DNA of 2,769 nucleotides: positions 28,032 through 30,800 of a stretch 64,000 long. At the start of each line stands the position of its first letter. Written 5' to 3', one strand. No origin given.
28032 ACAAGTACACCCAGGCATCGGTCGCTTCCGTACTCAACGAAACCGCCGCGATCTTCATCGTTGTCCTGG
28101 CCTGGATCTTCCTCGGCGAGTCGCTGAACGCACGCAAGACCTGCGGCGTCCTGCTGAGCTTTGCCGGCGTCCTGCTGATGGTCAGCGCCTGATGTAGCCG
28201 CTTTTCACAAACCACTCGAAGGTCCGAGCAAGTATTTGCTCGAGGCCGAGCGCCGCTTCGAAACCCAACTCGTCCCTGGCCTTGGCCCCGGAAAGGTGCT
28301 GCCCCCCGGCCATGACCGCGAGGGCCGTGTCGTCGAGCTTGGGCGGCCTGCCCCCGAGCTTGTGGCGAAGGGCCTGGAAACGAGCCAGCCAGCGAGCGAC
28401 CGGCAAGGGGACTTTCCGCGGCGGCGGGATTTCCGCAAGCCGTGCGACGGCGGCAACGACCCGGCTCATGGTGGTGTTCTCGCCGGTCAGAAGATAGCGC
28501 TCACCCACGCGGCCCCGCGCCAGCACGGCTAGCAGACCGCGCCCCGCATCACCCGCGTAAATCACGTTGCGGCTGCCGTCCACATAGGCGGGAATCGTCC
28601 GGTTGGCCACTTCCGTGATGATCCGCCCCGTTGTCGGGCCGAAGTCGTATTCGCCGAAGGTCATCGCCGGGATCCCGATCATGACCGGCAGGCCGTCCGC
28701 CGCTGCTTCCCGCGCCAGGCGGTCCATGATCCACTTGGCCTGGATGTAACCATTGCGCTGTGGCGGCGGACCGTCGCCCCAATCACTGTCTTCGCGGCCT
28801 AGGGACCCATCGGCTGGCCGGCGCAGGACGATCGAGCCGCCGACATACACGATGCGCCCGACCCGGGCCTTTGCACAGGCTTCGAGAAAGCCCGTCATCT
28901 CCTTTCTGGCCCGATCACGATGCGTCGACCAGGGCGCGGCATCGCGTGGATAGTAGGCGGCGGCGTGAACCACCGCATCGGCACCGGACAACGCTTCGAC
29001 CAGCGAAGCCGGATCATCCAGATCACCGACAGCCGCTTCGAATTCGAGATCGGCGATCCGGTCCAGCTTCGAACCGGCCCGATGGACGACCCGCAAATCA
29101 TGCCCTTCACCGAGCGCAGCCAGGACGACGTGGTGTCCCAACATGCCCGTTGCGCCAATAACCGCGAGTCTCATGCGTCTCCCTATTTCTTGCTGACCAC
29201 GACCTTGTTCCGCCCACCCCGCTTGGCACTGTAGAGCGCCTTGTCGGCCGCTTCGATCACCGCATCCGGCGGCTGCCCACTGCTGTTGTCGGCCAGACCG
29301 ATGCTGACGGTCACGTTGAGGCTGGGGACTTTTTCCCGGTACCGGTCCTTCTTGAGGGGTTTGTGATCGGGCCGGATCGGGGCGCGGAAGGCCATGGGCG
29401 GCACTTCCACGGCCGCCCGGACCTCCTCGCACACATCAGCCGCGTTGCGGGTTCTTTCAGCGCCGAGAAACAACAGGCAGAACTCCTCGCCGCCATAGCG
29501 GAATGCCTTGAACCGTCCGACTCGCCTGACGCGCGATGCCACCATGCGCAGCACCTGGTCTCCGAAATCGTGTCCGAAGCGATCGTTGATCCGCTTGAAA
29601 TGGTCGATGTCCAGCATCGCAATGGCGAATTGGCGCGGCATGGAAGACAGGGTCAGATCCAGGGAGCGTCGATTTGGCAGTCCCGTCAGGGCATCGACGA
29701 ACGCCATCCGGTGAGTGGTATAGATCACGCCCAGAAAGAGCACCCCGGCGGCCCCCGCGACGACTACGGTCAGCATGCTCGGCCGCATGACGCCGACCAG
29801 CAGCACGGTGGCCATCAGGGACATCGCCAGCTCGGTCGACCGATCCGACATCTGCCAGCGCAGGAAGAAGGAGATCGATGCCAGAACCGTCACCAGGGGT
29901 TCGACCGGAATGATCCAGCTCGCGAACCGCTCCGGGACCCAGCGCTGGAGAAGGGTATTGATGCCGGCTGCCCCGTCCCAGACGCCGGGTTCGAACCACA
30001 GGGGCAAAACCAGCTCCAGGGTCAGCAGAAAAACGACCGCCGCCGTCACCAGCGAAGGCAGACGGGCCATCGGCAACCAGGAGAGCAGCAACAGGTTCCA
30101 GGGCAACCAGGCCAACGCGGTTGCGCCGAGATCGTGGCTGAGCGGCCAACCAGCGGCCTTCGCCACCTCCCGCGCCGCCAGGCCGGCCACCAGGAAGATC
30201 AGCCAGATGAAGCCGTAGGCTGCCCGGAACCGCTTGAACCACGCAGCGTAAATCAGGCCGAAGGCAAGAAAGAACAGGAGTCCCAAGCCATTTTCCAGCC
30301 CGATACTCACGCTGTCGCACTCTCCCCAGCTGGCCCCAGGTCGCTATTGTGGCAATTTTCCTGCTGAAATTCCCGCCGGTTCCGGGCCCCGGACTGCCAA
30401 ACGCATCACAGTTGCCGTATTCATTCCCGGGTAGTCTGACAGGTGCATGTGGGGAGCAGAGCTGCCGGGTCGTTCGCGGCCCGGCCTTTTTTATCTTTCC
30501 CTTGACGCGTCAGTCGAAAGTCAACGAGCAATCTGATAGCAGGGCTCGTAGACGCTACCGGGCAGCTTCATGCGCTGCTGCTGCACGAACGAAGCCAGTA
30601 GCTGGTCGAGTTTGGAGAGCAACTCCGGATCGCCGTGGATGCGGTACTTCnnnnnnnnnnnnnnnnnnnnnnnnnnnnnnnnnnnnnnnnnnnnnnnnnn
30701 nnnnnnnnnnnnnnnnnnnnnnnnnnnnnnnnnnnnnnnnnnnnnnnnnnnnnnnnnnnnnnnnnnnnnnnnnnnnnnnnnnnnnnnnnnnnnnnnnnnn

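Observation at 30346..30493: Candidate sigma-54-dependent small RNA: a -24/-12 box about 110 nt upstream of an orphan UUCG-tetraloop terminator on the gene-less strand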

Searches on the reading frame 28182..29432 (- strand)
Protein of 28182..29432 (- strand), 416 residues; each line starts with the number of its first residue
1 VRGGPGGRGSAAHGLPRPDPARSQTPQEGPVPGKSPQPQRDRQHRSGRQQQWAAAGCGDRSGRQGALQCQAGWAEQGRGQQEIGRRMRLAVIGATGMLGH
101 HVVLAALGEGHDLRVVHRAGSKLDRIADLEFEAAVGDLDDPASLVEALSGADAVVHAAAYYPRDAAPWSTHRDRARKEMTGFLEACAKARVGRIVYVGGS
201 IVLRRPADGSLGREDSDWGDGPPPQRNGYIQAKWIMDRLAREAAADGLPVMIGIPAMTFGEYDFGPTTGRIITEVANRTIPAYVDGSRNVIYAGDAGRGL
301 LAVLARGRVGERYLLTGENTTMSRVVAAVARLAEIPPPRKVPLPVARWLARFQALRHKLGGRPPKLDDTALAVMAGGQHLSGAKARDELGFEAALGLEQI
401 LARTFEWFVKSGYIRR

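Call 7: search_protein_families(library=pfam, proteins=[window:28182-29432:-])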
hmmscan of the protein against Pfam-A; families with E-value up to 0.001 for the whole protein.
window:28182-29432:- (416 aa): 8 families
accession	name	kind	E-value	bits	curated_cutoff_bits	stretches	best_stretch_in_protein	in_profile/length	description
PF01370.27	Epimerase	-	9.3e-25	87.9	20.9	1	91-313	3-237/240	NAD dependent epimerase/dehydratase family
PF13460.12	NAD_binding_10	-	5.3e-16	59.5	27.2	1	93-213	1-111/184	NAD(P)H-binding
PF05368.20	NmrA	-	1.1e-09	38.7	27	1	88-159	4-78/298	NmrA-like family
PF01073.25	3Beta_HSD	-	1.5e-07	31.2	22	1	90-198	1-115/280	3-beta hydroxysteroid dehydrogenase/isomerase family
PF07993.18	NAD_binding_4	-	7.1e-06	25.8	20.1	1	152-272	90-217/258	Male sterility protein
PF04321.23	RmlD_sub_bind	-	0.0001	21.9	27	1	87-197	1-99/287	RmlD substrate binding domain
PF03435.24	Sacchrp_dh_NADP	-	0.00012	22.8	25.1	1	90-161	2-79/129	Saccharopine dehydrogenase NADP binding domain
PF16363.11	GDP_Man_Dehyd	-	0.00032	20.7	27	0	91-159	2-84/332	GDP-mannose 4,6 dehydratase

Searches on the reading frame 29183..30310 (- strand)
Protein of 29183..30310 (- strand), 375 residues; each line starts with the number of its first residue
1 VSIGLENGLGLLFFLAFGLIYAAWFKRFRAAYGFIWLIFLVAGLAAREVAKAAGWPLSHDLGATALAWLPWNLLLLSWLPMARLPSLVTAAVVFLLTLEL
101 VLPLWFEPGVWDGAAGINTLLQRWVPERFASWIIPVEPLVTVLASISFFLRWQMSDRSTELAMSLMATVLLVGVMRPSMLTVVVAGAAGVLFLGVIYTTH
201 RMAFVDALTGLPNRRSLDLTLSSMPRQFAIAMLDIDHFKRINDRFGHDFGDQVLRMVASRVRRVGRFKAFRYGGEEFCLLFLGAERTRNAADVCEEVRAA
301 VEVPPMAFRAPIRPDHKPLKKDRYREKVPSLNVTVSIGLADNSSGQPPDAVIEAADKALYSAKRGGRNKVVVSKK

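Call 7: search_protein_families(library=pfam, proteins=[window:29183-30310:-])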
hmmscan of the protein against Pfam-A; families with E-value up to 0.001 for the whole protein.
window:29183-30310:- (375 aa): 1 family
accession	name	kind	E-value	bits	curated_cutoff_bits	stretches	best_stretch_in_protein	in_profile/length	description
PF00990.26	GGDEF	-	6e-31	107.8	23.8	1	203-369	1-161/161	Diguanylate cyclase, GGDEF domain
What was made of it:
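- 29183..30310 (-): GGDEF-domain protein gene (375 aa, membrane-type N-terminus), downstream neighbour on the minus strand. Pfam PF00990, E = 6e-31 (call 7).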

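Call 23: find_homologous_proteins(query=window:29183-30310:-, max_evalue=1e-20)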
Query window:29183-30310:- (375 aa): 1910 proteins with E <= 1e-20 among 8000 candidates; the best 120 are listed.
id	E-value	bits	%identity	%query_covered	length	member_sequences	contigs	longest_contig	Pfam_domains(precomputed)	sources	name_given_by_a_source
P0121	1.6e-245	832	100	100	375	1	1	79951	PF00990.27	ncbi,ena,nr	ncbi:MAG: GGDEF domain-containing protein [Xanthomonadales bacterium]|nr:GGDEF domain-containing pro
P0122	9.7e-148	510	64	99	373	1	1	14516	PF00990.27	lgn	-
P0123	3.7e-131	456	58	99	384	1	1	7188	PF00990.27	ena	-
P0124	8.7e-129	448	56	100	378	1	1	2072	PF00990.27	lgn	-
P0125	4.8e-118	412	52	100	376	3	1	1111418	PF00990.27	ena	-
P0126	2.8e-108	380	50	97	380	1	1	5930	PF00990.27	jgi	-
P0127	1.3e-106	375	51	98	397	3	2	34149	PF00990.27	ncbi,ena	-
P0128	4.2e-102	360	51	95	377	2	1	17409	PF00990.27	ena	-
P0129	2.7e-101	357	48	96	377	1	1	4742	PF00990.27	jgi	jgi:diguanylate cyclase (GGDEF)-like protein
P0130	3.9e-100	354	47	97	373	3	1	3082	PF00990.27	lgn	-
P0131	3.0e-99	351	47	99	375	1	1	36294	PF00990.27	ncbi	ncbi:MAG: GGDEF domain-containing protein [Pseudomonadota bacterium]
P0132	8.9e-96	339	48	95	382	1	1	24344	PF00990.27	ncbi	ncbi:MAG: GGDEF domain-containing protein [Pseudomonadota bacterium]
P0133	3.8e-94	334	47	95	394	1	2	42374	PF00990.27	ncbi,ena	-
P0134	6.4e-94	333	46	95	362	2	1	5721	PF00990.27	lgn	-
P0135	8.0e-94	333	47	95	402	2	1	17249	PF00990.27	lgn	-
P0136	1.9e-93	332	47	95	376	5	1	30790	PF00990.27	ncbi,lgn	ncbi:MAG: GGDEF domain-containing protein [Pseudomonadota bacterium]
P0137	3.9e-93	331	48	96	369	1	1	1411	PF00990.27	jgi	-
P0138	3.6e-91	324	45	95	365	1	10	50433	PF00990.27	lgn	-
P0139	2.4e-90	321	43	99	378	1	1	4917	PF00990.27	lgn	-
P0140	3.5e-90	321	45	100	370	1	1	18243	PF00990.27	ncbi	-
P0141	4.4e-88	314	44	98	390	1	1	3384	PF00990.27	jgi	jgi:diguanylate cyclase (GGDEF)-like protein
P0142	4.4e-87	311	50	85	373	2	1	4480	PF00990.27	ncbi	-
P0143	2.8e-83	298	43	95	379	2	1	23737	PF00990.27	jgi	-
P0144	1.9e-81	292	42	99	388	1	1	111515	PF00990.27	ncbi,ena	-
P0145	4.7e-81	291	43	94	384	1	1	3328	PF00990.27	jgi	-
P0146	3.8e-65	238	45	81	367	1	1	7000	PF00990.27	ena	-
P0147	9.9e-60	221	47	65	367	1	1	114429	PF00990.27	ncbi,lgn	-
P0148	1.7e-55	207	37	93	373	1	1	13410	PF00990.27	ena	-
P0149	4.8e-54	202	41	85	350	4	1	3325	PF00990.27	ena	-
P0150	7.9e-53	198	46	59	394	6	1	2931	PF00990.27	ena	-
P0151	1.3e-52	197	45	62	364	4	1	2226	PF00990.27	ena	-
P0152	1.4e-52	197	40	93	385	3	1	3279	PF00990.27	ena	-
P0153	8.4e-52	194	53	48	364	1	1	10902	PF00990.27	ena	-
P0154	1.4e-51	194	45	63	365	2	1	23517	PF00990.27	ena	-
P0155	2.0e-51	193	42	68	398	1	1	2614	PF00990.27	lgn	-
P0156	8.1e-51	191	44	62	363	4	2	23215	PF00990.27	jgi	jgi:diguanylate cyclase (GGDEF)-like protein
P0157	8.5e-51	191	51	48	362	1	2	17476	PF00990.27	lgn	-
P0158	9.2e-51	191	46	62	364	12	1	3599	PF00990.27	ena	-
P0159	1.0e-50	191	36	93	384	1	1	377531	PF00990.27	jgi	jgi:diguanylate cyclase (GGDEF)-like protein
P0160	1.1e-50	191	38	96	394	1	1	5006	PF00990.27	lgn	-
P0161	1.7e-50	190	51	47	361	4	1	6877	PF00990.27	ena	-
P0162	2.0e-50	190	37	98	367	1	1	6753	PF00990.27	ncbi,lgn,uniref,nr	ncbi:MAG TPA: GGDEF domain-containing protein [Dokdonella sp.]|uniref:GGDEF domain-containing protei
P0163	2.3e-50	190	37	97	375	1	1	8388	PF00990.27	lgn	-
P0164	3.3e-50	189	46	59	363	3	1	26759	PF00990.27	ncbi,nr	ncbi:MAG TPA: GGDEF domain-containing protein [Rudaea sp.]|nr:GGDEF domain-containing protein [Rudae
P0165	3.5e-50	189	40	93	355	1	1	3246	PF00990.27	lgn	-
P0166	3.7e-50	189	40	93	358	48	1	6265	PF00990.27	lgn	-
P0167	7.4e-50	188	50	47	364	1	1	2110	PF00990.27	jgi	jgi:diguanylate cyclase (GGDEF)-like protein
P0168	9.9e-50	188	44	63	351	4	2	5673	PF00990.27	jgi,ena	-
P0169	1.4e-49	187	37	93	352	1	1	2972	PF00990.27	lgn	-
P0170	1.4e-49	187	36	93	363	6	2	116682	PF00990.27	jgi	jgi:diguanylate cyclase (GGDEF)-like protein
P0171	2.9e-49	186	51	47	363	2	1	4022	PF00990.27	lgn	-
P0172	3.2e-49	186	46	63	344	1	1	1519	PF00990.27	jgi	-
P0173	4.9e-49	185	44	63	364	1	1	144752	PF00990.27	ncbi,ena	-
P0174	6.1e-49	185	38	80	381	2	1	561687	PF00990.27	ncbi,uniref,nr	ncbi:GGDEF domain-containing protein [Marinobacterium zhoushanense]|uniref:diguanylate cyclase n=2 T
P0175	7.1e-49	185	43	63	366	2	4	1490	PF00990.27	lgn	-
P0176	7.1e-49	185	38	81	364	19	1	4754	PF00990.27,PF17853.7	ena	-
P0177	7.9e-49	185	46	56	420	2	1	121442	PF00990.27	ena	-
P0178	8.2e-49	185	53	49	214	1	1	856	PF00990.27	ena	-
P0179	8.2e-49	185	42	74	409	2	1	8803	PF00990.27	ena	-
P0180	8.9e-49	185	44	60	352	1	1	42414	PF00990.27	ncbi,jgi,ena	-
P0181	8.9e-49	185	47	62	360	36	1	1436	PF00990.27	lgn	-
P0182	8.9e-49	185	51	50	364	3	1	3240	PF00990.27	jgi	jgi:diguanylate cyclase (GGDEF)-like protein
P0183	1.0e-48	184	38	98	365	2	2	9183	PF00990.27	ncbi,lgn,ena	-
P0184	1.1e-48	184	46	59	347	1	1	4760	PF00990.27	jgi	-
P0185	1.6e-48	184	40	66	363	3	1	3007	PF00990.27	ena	-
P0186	1.7e-48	184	43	59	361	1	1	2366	PF00990.27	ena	-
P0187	2.1e-48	183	37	94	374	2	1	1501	PF00990.27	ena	-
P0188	2.9e-48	183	44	60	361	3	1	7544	PF00990.27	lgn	-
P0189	3.1e-48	183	36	92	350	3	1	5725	PF00990.27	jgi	jgi:diguanylate cyclase (GGDEF)-like protein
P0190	3.9e-48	182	51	49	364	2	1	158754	PF00990.27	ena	-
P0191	4.1e-48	182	36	97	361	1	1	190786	PF00990.27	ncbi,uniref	ncbi:GGDEF domain-containing protein [Dokdonella sp.]|uniref:GGDEF domain-containing protein n=1 Tax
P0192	4.3e-48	182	36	96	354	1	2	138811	PF00990.27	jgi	jgi:diguanylate cyclase (GGDEF)-like protein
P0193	4.4e-48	182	45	62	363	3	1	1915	PF00990.27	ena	-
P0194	4.5e-48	182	38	83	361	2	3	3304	PF00990.27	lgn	-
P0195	4.5e-48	182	46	63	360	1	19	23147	PF00990.27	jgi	jgi:diguanylate cyclase (GGDEF)-like protein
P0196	5.2e-48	182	36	95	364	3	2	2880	PF00990.27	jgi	jgi:diguanylate cyclase (GGDEF)-like protein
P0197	6.0e-48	182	37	98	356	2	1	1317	PF00990.27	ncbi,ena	-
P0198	8.5e-48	181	42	62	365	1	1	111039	PF00990.27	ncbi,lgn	-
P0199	9.4e-48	181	36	94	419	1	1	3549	PF00990.27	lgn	-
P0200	1.0e-47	181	42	67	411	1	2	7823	PF00990.27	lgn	-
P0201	1.1e-47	181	45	62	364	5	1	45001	PF00990.27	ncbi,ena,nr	ncbi:MAG TPA: GGDEF domain-containing protein [Rudaea sp.]|nr:GGDEF domain-containing protein [Rudae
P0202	1.2e-47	181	48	56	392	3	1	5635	PF00990.27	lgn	-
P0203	1.2e-47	181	49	49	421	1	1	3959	PF00990.27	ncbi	-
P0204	1.3e-47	181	38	81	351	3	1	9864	PF00990.27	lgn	-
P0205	1.3e-47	181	50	48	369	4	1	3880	PF00990.27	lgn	-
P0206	1.4e-47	181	54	47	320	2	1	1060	PF08448.17,PF00990.27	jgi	-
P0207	1.5e-47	180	50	47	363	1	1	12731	PF00990.27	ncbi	ncbi:MAG: diguanylate cyclase [Rudaea sp.]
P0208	2.0e-47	180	50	52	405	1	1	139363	PF00990.27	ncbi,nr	ncbi:MAG: GGDEF domain-containing protein [Burkholderiales bacterium]|nr:GGDEF domain-containing pro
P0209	2.2e-47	180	43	60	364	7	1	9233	PF00990.27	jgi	jgi:diguanylate cyclase (GGDEF)-like protein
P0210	2.2e-47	180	46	62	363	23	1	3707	PF00990.27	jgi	jgi:diguanylate cyclase (GGDEF)-like protein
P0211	2.3e-47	180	45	54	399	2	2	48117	PF00990.27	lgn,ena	-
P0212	2.3e-47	180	47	61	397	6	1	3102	PF00990.27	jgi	jgi:diguanylate cyclase (GGDEF)-like protein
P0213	2.3e-47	180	49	48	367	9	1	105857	PF00990.27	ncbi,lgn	-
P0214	2.5e-47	180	46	62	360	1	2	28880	PF00990.27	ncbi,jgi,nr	ncbi:MAG TPA: GGDEF domain-containing protein [Rudaea sp.]|nr:GGDEF domain-containing protein [Rudae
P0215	2.6e-47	180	36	98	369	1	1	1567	PF00990.27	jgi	jgi:diguanylate cyclase (GGDEF)-like protein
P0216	3.0e-47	180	38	81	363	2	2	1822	PF00990.27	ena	-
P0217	3.0e-47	179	37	98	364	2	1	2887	PF00990.27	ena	-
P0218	3.2e-47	179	38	81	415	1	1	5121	PF00990.27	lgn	-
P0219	3.7e-47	179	43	64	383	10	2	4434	PF00990.27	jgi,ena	jgi:diguanylate cyclase (GGDEF)-like protein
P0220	3.9e-47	179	38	81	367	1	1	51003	PF00990.27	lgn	-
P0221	4.0e-47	179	39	80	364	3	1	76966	PF00990.27,PF17853.7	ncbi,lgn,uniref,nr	ncbi:GGDEF domain-containing protein [Dokdonella immobilis]|uniref:diguanylate cyclase n=1 Tax=Dokdo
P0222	4.4e-47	179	36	97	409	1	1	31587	PF00990.27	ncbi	-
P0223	5.4e-47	179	50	47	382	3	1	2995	PF00990.27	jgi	jgi:diguanylate cyclase (GGDEF)-like protein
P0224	6.0e-47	179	44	61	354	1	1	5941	PF00990.27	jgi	jgi:diguanylate cyclase (GGDEF)-like protein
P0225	6.1e-47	179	43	63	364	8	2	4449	PF00990.27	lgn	-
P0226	6.3e-47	178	40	81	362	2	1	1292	PF00990.27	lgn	-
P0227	6.5e-47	178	35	93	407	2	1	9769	PF00990.27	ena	-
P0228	6.7e-47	178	50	48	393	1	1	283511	PF00990.27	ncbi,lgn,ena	-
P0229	7.4e-47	178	51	48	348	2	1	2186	PF00990.27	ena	-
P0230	7.8e-47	178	46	62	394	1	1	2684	PF00990.27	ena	-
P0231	8.5e-47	178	43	61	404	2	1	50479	PF00990.27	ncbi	ncbi:MAG: diguanylate cyclase [Gemmatimonadales bacterium]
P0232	1.1e-46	178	51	51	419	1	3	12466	PF00990.27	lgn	-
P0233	1.1e-46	178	50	49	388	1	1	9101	PF00990.27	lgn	-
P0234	1.2e-46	178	47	54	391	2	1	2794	PF00990.27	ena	-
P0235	1.2e-46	178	53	50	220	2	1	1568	PF00990.27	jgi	jgi:GGDEF domain-containing protein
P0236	1.3e-46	177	42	59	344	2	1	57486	PF00990.27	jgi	-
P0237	1.4e-46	177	38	81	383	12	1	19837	PF00990.27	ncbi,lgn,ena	-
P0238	1.5e-46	177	41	71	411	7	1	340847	PF00990.27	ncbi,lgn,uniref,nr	ncbi:diguanylate cyclase (GGDEF) domain-containing protein [Desulfocurvibacter africanus PCS]|uniref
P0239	1.5e-46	177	51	48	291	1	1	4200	PF00990.27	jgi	jgi:diguanylate cyclase (GGDEF)-like protein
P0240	1.6e-46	177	43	62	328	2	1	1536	PF00990.27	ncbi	ncbi:MAG: GGDEF domain-containing protein, partial [Rudaea sp.]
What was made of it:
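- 29183..30310 (-): The start agrees with the public annotation, P0121 at 100% coverage (call 23).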

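Call 25: find_encoding_contigs(protein=P0123, flank=2500, max_places=2)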
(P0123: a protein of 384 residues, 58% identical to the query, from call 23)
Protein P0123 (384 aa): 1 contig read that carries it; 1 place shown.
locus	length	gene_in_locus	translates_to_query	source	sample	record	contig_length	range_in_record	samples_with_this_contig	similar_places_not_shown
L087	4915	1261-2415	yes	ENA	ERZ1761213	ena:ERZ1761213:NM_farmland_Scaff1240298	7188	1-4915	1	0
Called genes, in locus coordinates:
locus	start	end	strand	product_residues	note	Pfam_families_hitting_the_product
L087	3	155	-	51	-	?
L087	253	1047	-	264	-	PF01435:Peptidase_M48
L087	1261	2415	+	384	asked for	PF00990:GGDEF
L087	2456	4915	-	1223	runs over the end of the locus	PF27051:TamB_N, PF04357:TamB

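Call 26: find_encoding_contigs(protein=P0125, flank=2500, max_places=2)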
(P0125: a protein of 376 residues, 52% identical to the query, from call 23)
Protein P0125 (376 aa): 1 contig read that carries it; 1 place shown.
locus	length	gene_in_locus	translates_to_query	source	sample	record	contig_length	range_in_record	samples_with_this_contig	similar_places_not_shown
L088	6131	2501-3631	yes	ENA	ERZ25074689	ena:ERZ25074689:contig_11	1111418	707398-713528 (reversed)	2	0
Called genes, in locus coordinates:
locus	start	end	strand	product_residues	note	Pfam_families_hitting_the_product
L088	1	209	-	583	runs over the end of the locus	PF00202:Aminotran_3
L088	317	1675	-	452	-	PF04107:GCS2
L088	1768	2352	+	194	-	PF01145:Band_7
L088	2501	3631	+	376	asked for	PF00990:GGDEF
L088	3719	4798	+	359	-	PF01571:GCV_T, PF08669:GCV_T_C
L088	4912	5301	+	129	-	PF01597:GCV_H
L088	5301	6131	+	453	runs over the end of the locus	PF02347:GDC-P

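Call 27: find_encoding_contigs(protein=P0124, flank=2500, max_places=2)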
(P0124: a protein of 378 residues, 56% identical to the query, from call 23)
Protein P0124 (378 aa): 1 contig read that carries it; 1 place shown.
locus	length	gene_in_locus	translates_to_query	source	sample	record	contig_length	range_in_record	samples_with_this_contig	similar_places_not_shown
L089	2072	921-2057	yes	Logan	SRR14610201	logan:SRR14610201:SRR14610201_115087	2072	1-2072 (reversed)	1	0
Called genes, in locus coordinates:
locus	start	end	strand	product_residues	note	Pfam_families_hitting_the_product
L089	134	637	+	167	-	PF01145:Band_7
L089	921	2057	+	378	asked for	PF00990:GGDEF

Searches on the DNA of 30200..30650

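Call 5: search_rna_families(source=window, start=30200, end=30650, threshold=evalue, max_evalue=10, show_alignments=3)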
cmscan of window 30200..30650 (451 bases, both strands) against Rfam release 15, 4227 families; matches with E-value up to 10: 3.
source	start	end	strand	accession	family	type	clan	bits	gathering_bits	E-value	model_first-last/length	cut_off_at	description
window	30551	30577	-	RF01707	JUMPstart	Cis-reg;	-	14.9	35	2.1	1-38/38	no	JUMPstart RNA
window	30297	30439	-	RF02204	WT1-AS_2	Gene; lncRNA;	-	11.8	45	6.3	1-137/137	no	WT1 antisense RNA conserved region 2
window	30564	30650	-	RF04316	mgtE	Cis-reg;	-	9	200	5.6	184-306/306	5'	mgtE ncRNA motif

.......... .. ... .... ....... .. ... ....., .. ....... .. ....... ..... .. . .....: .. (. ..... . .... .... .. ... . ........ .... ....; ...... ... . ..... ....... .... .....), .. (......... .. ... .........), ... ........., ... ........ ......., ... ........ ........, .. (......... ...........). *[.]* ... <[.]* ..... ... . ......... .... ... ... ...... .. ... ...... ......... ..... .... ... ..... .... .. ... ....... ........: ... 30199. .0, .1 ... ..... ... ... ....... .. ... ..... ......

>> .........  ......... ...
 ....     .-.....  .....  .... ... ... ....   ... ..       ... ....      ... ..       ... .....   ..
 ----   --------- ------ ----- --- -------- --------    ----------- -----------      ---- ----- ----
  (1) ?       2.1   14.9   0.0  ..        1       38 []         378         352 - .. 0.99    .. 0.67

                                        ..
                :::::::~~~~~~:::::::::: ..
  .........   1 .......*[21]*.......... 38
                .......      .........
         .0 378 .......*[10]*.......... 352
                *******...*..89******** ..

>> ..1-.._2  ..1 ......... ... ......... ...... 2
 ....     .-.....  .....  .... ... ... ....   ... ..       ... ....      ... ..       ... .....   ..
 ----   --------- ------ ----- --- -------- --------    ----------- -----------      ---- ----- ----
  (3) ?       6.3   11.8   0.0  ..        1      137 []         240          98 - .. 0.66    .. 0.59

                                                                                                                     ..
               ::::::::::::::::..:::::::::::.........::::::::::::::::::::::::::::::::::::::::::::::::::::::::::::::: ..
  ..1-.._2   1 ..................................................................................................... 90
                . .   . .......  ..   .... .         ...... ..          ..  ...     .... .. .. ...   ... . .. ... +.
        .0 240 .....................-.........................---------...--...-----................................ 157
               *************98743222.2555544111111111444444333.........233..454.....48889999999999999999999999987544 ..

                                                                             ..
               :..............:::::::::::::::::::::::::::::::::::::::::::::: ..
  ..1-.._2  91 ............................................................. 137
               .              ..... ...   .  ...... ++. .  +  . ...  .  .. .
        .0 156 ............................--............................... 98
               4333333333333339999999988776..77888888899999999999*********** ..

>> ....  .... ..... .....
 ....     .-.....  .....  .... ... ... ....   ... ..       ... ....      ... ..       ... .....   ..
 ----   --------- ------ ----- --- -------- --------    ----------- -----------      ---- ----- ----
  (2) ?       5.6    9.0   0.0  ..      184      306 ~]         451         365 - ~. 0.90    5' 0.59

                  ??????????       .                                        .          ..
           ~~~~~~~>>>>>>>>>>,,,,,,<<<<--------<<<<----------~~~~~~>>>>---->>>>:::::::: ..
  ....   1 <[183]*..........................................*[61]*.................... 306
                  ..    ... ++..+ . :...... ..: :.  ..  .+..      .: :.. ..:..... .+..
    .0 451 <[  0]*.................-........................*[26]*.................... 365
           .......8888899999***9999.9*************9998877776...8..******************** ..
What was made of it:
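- On Known RNA families (Rfam 15, including Qrr, GlmY/GlmZ, CrcZ, NrsZ and the Xanthomonas sX RNAs): Only chance-level hits (E >= 2) in 30200-30650, none on the + strand element (call 5).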
